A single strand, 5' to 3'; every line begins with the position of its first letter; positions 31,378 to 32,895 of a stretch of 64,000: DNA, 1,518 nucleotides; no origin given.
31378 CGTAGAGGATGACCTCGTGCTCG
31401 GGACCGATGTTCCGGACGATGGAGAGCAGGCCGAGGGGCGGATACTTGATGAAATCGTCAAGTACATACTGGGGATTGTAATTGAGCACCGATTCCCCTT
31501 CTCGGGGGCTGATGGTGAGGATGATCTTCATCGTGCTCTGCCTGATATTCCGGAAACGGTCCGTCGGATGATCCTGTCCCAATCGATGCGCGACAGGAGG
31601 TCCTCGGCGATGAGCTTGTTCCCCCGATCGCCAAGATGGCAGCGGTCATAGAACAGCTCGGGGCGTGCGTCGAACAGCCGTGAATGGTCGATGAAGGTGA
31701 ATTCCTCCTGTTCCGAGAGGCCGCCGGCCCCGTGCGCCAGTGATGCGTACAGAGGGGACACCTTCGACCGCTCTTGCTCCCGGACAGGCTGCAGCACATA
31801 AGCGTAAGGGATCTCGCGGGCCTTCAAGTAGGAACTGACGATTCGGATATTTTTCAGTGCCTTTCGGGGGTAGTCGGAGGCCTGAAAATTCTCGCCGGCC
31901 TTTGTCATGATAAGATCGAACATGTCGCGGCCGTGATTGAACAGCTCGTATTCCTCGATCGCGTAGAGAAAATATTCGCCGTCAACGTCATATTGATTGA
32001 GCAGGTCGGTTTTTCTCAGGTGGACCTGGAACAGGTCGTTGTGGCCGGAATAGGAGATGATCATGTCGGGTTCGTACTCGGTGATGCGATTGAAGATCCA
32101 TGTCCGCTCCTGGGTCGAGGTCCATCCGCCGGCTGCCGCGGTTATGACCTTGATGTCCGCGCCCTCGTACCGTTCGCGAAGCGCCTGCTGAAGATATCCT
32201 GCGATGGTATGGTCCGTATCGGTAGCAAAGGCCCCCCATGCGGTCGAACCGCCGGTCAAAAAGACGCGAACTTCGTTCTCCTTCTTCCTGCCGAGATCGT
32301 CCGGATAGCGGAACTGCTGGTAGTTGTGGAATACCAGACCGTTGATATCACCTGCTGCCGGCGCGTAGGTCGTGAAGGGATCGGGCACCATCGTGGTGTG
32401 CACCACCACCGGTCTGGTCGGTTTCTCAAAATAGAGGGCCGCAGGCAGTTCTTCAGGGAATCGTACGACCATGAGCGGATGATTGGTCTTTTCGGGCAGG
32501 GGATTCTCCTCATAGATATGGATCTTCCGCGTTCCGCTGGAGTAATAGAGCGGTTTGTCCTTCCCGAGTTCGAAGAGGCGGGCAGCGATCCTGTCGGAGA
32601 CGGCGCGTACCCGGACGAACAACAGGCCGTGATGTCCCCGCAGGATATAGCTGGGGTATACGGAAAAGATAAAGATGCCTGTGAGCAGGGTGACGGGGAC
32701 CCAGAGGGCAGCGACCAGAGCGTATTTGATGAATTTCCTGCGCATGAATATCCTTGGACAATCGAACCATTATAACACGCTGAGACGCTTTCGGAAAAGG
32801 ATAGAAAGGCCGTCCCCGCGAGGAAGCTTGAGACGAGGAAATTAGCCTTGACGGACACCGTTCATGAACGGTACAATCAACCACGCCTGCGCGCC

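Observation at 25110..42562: Recurring GT39 (PMT-like) + partner-protein gene pair, with a third partner paralogue fused to TPR repeats: an uncharacterised protein family tied to O-mannosyltransferases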

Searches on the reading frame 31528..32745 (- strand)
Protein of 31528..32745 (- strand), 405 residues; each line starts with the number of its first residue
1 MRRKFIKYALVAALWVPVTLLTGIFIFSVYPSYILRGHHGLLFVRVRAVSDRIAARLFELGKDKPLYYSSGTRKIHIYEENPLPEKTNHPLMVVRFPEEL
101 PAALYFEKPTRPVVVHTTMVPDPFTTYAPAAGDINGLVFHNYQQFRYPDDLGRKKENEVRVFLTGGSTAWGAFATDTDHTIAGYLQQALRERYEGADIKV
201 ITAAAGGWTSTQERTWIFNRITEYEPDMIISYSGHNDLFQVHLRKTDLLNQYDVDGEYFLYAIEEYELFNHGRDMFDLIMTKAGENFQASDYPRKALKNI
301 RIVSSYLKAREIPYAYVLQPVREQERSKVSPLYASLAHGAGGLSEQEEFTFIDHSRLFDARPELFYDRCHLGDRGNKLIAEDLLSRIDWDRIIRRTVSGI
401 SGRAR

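Call 9: search_protein_families(library=pfam, proteins=[window:31528-32745:-], max_evalue=0.01)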
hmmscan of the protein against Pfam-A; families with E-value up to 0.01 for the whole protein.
window:31528-32745:- (405 aa): 3 families
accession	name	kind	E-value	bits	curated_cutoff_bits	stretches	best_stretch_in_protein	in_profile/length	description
PF13472.12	Lipase_GDSL_2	-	1.5e-08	35.8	32.9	1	165-378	3-178/178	GDSL-like Lipase/Acylhydrolase family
PF25182.1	NonGDSL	-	0.0011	18.8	80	1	155-237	24-106/220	Non-GDSL lipase-like family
PF00657.28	Lipase_GDSL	-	0.0026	18.4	23.6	1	162-382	2-207/208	GDSL-like Lipase/Acylhydrolase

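Call 100: search_protein_families(library=ncbifam, proteins=[window:31528-32745:-], max_evalue=0.001)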
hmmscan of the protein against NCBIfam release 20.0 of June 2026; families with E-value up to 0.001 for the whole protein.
window:31528-32745:- (405 aa): 0 families
